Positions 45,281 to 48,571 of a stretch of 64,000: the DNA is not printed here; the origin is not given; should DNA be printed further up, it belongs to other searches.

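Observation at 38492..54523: PhnD/AioX-like binder, kinase and sigma-54 regulator controlling a molybdoenzyme-cytochrome locus next to arsR-acr3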

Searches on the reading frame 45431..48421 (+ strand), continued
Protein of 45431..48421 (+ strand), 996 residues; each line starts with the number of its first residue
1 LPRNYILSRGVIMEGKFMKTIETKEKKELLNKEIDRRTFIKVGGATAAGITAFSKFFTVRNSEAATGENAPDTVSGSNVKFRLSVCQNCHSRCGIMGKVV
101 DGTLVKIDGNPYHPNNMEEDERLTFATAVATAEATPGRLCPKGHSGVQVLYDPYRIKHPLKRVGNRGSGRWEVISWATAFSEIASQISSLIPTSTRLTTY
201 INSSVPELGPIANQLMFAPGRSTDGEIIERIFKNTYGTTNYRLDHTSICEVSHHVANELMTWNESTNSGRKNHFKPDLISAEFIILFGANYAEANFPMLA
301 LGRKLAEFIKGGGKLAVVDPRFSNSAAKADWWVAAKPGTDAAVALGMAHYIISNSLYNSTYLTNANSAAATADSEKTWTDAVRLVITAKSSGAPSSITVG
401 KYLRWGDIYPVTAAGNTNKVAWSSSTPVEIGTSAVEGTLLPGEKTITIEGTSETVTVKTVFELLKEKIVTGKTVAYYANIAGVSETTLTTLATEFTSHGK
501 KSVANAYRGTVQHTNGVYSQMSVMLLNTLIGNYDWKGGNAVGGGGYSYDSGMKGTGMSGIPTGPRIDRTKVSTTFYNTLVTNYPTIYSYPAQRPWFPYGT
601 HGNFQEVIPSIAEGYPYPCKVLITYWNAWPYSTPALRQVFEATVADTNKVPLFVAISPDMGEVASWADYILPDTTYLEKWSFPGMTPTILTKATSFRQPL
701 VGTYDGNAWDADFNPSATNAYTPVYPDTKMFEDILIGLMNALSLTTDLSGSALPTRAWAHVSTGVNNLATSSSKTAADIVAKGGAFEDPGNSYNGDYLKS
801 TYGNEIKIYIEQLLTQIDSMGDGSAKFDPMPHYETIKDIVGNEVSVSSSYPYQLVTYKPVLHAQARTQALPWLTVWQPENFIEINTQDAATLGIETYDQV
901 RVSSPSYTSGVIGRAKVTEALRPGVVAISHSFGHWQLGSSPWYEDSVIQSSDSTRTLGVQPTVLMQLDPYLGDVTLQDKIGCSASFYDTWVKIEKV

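Call 43: search_solved_structures(query=window:45482-48421:+, max_evalue=1e-25, show_alignments=2)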
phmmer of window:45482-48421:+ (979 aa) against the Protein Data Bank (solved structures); distinct sequences matched with E-value up to 1e-25: 4.
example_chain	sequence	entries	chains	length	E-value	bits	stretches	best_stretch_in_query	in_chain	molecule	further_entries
2vpw_A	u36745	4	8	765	2.9e-38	134.9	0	42-346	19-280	THIOSULFATE REDUCTASE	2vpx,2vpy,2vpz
6cz7_A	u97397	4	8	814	9.6e-31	110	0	67-343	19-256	ArrA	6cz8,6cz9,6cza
5e7o_A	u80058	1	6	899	2.3e-27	98.8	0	260-663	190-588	DMSO reductase family type II enzyme, molybdopterin subunit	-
4ydd_A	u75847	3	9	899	4.3e-27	97.9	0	260-662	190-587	DMSO reductase family type II enzyme, molybdopterin subunit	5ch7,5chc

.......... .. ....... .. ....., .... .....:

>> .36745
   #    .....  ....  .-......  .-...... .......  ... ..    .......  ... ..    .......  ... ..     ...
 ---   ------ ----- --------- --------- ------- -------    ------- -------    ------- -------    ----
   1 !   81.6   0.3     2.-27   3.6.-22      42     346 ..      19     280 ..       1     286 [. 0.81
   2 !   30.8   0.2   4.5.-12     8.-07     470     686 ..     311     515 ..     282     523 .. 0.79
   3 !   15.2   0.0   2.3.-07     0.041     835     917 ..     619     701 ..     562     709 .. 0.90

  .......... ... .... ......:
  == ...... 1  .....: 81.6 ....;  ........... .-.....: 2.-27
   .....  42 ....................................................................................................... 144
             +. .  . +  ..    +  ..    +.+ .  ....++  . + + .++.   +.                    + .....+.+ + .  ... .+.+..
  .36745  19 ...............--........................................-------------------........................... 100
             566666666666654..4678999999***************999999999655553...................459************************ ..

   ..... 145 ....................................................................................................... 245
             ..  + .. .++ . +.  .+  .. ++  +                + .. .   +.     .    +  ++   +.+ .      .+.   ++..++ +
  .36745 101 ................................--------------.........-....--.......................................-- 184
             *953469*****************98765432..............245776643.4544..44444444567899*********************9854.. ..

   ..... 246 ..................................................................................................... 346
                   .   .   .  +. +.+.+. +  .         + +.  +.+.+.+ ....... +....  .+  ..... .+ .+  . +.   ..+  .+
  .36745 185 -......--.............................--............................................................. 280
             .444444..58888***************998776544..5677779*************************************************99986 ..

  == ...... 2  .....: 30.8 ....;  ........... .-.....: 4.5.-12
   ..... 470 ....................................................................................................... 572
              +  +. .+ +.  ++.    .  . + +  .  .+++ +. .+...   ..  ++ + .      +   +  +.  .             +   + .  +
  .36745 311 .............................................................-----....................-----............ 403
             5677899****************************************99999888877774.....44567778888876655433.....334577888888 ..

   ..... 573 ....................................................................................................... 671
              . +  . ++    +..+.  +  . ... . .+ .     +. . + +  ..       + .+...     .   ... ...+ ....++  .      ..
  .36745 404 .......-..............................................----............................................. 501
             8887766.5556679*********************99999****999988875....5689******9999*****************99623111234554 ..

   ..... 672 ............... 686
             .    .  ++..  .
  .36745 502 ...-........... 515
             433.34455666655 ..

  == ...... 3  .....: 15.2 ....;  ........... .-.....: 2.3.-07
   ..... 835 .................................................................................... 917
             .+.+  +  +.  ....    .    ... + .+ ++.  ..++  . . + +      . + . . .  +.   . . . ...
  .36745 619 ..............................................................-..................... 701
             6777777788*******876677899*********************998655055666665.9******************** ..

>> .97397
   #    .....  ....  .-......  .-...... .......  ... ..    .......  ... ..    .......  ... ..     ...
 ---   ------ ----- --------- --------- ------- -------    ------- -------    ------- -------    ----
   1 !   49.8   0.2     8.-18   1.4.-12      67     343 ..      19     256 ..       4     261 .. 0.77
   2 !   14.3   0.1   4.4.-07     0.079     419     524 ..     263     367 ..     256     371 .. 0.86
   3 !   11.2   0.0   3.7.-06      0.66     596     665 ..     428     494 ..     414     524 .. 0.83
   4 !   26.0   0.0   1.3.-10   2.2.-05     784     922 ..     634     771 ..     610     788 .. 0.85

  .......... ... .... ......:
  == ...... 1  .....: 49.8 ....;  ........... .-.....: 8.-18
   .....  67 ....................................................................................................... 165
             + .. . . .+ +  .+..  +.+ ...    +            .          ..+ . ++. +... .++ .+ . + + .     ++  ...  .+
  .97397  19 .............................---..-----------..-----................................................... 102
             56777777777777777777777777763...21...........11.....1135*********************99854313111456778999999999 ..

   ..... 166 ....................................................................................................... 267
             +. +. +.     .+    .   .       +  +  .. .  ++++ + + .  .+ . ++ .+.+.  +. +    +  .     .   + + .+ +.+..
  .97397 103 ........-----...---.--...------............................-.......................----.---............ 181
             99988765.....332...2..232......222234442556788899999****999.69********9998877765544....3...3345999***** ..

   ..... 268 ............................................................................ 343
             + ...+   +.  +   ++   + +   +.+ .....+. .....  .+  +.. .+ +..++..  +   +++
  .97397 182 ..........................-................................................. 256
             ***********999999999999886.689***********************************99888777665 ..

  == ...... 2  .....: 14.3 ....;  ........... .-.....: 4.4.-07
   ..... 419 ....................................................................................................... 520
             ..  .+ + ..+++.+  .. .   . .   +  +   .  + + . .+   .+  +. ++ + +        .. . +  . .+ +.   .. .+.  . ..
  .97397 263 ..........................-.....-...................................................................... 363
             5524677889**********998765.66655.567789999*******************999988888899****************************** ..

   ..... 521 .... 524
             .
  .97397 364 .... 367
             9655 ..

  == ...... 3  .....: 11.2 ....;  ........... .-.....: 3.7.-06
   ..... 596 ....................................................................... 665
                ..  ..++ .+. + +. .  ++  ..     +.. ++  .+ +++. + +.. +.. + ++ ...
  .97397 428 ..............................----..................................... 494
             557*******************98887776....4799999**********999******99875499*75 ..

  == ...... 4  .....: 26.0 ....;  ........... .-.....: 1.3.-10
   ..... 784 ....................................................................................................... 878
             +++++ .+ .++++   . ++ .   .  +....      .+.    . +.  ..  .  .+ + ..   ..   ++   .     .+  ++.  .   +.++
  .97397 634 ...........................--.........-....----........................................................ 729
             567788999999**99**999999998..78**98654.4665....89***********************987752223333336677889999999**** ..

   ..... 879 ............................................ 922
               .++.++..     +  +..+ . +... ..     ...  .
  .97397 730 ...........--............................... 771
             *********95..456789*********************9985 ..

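Call 46: get_annotated_region(hit=H35, flank=6000)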
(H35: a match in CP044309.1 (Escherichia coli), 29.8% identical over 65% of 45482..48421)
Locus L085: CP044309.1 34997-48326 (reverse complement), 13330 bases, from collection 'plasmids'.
description: Escherichia coli strain C27A plasmid pC27A-4, complete sequence
organism: Escherichia coli (NCBI taxid 562)
taxonomy: Bacteria; Pseudomonadota; Gammaproteobacteria; Enterobacterales; Enterobacteriaceae; Escherichia; Escherichia coli
host: -; source: Chicken meat; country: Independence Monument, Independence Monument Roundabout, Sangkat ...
typing (MOB-suite, as given by PLSDB): mobilizable; replicon IncFIA,IncX1
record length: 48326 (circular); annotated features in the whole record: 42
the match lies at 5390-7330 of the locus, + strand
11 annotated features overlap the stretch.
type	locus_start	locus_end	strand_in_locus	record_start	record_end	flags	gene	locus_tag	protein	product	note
CDS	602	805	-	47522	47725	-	fumD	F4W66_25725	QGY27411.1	fumarate hydratase FumD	-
CDS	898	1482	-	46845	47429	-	ttrR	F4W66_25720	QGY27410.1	two-component system response regulator TtrR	-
CDS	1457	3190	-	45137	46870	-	-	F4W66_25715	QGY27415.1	sensor histidine kinase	-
CDS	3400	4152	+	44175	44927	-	ttrB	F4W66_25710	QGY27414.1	tetrathionate reductase subunit TtrB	-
CDS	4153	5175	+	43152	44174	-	ttrC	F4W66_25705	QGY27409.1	tetrathionate reductase subunit TtrC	-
CDS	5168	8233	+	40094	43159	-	ttrA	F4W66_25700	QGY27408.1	tetrathionate reductase subunit TtrA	-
CDS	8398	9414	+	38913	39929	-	-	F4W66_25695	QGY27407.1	IS5-like element IS5 family transposase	-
CDS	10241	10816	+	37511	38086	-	-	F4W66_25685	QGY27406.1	recombinase family protein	-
CDS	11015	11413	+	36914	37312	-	-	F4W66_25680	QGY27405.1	ester cyclase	-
CDS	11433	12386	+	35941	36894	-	-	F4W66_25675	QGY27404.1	helix-turn-helix domain-containing protein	-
CDS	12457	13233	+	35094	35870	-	-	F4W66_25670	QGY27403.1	MBL fold metallo-hydrolase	-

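Call 47: get_annotated_region(hit=H17, flank=8000)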
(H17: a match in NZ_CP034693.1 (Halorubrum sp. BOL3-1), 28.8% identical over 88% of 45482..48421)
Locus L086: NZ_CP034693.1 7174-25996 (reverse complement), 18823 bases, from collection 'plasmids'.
description: Halorubrum sp. BOL3-1 plasmid p163, complete sequence
organism: Halorubrum sp. BOL3-1 (NCBI taxid 2497325)
taxonomy: Archaea; Euryarchaeota; Halobacteria; Halobacteriales; Haloferacaceae; Halorubrum; Halorubrum sp. BOL3-1
host: -; source: -; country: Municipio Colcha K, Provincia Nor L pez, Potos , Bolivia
typing (MOB-suite, as given by PLSDB): non-mobilizable
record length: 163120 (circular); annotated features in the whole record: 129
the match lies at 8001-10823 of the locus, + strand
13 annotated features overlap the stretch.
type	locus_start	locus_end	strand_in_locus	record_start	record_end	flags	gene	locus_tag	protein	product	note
CDS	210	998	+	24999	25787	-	-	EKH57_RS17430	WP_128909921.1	restriction endonuclease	-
CDS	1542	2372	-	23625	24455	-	-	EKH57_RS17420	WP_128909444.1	IS5 family transposase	-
CDS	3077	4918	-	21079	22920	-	-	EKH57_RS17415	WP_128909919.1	bacterio-opsin activator domain-containing protein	-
CDS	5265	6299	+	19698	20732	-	-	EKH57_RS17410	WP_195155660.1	4Fe-4S dicluster domain-containing protein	-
CDS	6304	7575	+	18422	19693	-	nrfD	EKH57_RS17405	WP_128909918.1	NrfD/PsrC family molybdoenzyme membrane anchor subunit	-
CDS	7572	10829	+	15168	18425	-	-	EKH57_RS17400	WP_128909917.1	molybdopterin-dependent oxidoreductase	-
CDS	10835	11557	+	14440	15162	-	-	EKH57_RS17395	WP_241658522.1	molecular chaperone TorD family protein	-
CDS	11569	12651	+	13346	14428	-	-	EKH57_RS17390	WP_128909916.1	Mrp/NBP35 family ATP-binding protein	-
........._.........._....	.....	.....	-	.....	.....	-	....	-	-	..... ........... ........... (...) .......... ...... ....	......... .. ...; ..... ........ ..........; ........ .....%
CDS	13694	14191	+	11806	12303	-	-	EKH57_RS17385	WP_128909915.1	hypothetical protein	-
CDS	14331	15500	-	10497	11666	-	-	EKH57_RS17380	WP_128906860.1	ISH3 family transposase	-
CDS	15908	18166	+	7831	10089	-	-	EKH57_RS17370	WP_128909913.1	TM1802 family CRISPR-associated protein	-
CDS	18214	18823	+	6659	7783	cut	cas7b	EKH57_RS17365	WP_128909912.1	type I-B CRISPR-associated protein Cas7/Csh2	GO:0043571 - maintenance of CRISPR repeat elements [Evidence IEA]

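Call 48: get_annotated_region(hit=H10, flank=8000)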
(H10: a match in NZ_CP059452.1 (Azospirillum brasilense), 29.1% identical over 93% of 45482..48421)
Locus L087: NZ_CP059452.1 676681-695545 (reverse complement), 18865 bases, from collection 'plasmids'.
description: Azospirillum brasilense strain 2020WEIHUA_K plasmid unnamed3, complete sequence
organism: Azospirillum brasilense (NCBI taxid 192)
taxonomy: Bacteria; Pseudomonadota; Alphaproteobacteria; Rhodospirillales; Azospirillaceae; Azospirillum; Azospirillum brasilense
host: -; source: Prokaryotes,soil; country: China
typing (MOB-suite, as given by PLSDB): non-mobilizable
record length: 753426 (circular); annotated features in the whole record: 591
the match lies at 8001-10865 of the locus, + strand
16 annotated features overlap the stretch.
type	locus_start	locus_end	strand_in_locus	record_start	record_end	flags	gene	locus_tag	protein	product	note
CDS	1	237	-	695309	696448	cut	-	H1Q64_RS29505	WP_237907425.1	SbmA/BacA-like family transporter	GO:0015833 - peptide transport [Evidence IEA]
CDS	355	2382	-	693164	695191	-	-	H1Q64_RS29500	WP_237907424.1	HAMP domain-containing methyl-accepting chemotaxis protein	GO:0006935 - chemotaxis [Evidence IEA]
CDS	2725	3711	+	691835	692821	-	-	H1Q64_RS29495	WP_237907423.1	aldo/keto reductase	-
CDS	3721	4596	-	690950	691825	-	-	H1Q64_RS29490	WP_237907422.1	LysR family transcriptional regulator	-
CDS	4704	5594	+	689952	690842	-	bla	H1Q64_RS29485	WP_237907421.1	class A beta-lactamase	GO:0030655 - beta-lactam antibiotic catabolic process [Evidence IEA]; GO:0046677 - response to antibiotic [Evidence IEA]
CDS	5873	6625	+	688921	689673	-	-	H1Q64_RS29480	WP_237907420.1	sulfate reduction electron transfer complex DsrMKJOP subunit DsrO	-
CDS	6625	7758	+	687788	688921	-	nrfD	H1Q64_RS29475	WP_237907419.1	NrfD/PsrC family molybdoenzyme membrane anchor subunit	-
CDS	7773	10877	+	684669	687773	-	-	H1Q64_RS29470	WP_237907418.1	molybdopterin dinucleotide binding domain-containing protein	-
CDS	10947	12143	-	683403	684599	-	-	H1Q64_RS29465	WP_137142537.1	AAA family ATPase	-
CDS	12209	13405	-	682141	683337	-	-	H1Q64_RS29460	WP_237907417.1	MFS transporter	GO:0055085 - transmembrane transport [Evidence IEA]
CDS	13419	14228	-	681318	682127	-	-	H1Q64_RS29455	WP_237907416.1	amino acid ABC transporter ATP-binding protein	-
CDS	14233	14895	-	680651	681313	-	-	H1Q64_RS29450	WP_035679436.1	amino acid ABC transporter permease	GO:0006865 - amino acid transport [Evidence IEA]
CDS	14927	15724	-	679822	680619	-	-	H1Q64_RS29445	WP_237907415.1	glutamine ABC transporter substrate-binding protein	-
CDS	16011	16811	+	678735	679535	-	hutG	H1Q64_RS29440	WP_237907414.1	N-formylglutamate deformylase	GO:0019557 - histidine catabolic process to glutamate and formate [Evidence IEA]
CDS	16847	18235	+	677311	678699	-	-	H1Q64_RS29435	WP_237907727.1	formimidoylglutamate deiminase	-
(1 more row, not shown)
